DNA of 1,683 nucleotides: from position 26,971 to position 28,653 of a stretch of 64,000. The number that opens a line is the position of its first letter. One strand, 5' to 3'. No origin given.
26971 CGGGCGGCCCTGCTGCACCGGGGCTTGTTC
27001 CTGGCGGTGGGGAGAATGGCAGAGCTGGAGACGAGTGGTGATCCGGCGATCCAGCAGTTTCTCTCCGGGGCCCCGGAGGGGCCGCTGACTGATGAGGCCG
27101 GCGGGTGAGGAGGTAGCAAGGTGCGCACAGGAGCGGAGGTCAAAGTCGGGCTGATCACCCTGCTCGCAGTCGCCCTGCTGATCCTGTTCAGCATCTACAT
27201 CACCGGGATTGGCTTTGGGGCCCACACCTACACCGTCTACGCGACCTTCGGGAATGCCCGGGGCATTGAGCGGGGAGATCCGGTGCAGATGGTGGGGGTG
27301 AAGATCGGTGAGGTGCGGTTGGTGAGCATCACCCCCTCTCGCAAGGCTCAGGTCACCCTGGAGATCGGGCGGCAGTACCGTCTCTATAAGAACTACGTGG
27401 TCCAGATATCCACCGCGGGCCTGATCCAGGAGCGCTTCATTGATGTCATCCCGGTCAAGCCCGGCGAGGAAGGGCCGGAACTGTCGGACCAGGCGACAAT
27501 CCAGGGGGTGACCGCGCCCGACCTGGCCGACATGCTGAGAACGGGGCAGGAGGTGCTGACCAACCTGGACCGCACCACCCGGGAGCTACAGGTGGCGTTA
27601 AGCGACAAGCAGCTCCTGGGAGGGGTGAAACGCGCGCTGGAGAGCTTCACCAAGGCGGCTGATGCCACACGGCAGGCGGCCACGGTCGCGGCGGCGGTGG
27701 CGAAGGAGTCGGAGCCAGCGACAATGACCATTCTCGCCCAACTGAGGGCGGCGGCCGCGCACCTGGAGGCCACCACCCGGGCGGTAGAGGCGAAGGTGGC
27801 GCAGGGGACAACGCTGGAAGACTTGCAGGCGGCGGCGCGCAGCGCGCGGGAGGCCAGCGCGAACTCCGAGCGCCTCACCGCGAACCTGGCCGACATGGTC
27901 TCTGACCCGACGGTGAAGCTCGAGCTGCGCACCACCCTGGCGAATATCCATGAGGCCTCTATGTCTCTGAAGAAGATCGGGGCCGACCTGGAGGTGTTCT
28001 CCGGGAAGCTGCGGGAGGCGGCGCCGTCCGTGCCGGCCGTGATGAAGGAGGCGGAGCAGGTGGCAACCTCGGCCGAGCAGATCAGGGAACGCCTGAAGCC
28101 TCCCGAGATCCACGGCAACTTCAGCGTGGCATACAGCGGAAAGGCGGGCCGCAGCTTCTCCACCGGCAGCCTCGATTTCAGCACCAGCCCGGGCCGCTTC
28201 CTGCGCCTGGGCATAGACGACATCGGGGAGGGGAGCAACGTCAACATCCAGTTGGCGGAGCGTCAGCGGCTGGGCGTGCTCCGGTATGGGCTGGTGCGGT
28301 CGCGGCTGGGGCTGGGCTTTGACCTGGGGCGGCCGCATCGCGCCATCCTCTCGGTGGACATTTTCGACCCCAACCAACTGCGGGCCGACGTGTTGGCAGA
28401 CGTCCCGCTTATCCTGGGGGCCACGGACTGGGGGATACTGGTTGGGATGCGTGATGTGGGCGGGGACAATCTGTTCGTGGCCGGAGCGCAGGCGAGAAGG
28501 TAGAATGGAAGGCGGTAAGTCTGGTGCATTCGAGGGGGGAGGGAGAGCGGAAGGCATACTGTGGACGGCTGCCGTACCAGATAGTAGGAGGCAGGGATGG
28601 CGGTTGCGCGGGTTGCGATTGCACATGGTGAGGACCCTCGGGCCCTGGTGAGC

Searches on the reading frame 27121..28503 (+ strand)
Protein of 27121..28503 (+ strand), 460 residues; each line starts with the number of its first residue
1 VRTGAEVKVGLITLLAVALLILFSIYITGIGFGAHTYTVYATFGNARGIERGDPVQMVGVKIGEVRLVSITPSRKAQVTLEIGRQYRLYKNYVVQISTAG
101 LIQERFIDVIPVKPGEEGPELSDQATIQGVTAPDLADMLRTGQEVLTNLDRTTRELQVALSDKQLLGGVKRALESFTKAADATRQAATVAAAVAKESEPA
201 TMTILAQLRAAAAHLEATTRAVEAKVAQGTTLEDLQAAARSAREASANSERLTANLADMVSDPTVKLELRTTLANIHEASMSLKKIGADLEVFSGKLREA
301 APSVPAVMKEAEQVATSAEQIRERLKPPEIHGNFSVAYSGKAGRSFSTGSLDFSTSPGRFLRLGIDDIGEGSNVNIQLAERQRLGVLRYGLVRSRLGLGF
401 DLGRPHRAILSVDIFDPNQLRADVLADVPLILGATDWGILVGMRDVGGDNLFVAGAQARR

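Call 31: find_encoding_contigs(protein=window:27121-28503:+, flank=10000, max_places=3)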
Protein window:27121-28503:+ (460 aa): no gene with exactly this product is on record in the collection.
